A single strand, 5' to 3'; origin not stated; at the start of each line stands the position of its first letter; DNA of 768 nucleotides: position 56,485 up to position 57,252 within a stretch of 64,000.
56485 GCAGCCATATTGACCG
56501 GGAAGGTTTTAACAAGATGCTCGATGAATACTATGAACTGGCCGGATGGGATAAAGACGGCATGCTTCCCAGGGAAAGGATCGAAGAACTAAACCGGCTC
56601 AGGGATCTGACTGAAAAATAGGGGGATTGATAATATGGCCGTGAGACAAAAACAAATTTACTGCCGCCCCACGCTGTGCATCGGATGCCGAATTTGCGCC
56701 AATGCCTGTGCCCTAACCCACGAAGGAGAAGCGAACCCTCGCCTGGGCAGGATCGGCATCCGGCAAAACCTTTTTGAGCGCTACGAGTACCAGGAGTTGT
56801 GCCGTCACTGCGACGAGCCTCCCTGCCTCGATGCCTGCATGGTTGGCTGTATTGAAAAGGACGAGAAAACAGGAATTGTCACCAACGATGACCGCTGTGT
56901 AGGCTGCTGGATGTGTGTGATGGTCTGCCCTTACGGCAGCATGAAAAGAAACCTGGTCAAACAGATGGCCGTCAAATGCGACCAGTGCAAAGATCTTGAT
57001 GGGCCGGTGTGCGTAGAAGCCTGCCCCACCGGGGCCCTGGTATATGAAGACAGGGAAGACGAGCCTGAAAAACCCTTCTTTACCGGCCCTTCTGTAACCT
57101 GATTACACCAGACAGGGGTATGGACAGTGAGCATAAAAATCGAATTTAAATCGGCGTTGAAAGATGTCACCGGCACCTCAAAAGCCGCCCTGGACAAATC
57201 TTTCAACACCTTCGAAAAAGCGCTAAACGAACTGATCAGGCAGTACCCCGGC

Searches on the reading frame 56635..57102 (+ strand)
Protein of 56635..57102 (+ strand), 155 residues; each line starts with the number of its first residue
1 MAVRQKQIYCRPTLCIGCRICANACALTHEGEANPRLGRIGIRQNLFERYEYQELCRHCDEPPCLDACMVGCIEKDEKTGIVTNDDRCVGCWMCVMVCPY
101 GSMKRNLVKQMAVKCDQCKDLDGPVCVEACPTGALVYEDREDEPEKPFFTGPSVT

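Call 50: search_protein_families(library=pfam, proteins=[window:56635-57102:+], max_evalue=0.0001)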
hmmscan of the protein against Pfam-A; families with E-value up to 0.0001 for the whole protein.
window:56635-57102:+ (155 aa): 9 families
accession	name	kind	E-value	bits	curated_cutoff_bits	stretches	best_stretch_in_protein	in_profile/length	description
PF13247.11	Fer4_11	-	6.2e-17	62.1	26.2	1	54-139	8-99/100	4Fe-4S dicluster domain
PF12838.12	Fer4_7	-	1e-13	51.9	27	1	56-101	2-51/52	4Fe-4S dicluster domain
PF12837.12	Fer4_6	-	2e-11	43.7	25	1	82-101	3-22/24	4Fe-4S binding domain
PF13187.11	Fer4_9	-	3.8e-11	43.3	27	1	87-134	1-51/52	4Fe-4S dicluster domain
PF00037.32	Fer4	-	1.1e-08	35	21.1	1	82-101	2-21/24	4Fe-4S binding domain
PF12797.12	Fer4_2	-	4.4e-06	26.7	24.5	0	81-100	3-22/22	4Fe-4S binding domain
PF12800.12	Fer4_4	-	5.1e-06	26.8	24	0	86-101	2-17/17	4Fe-4S binding domain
PF13237.11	Fer4_10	-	5.9e-06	26.6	25.5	1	81-131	2-53/53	4Fe-4S dicluster domain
PF14697.11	Fer4_21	-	2e-05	25.1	35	1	54-100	6-53/59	4Fe-4S dicluster domain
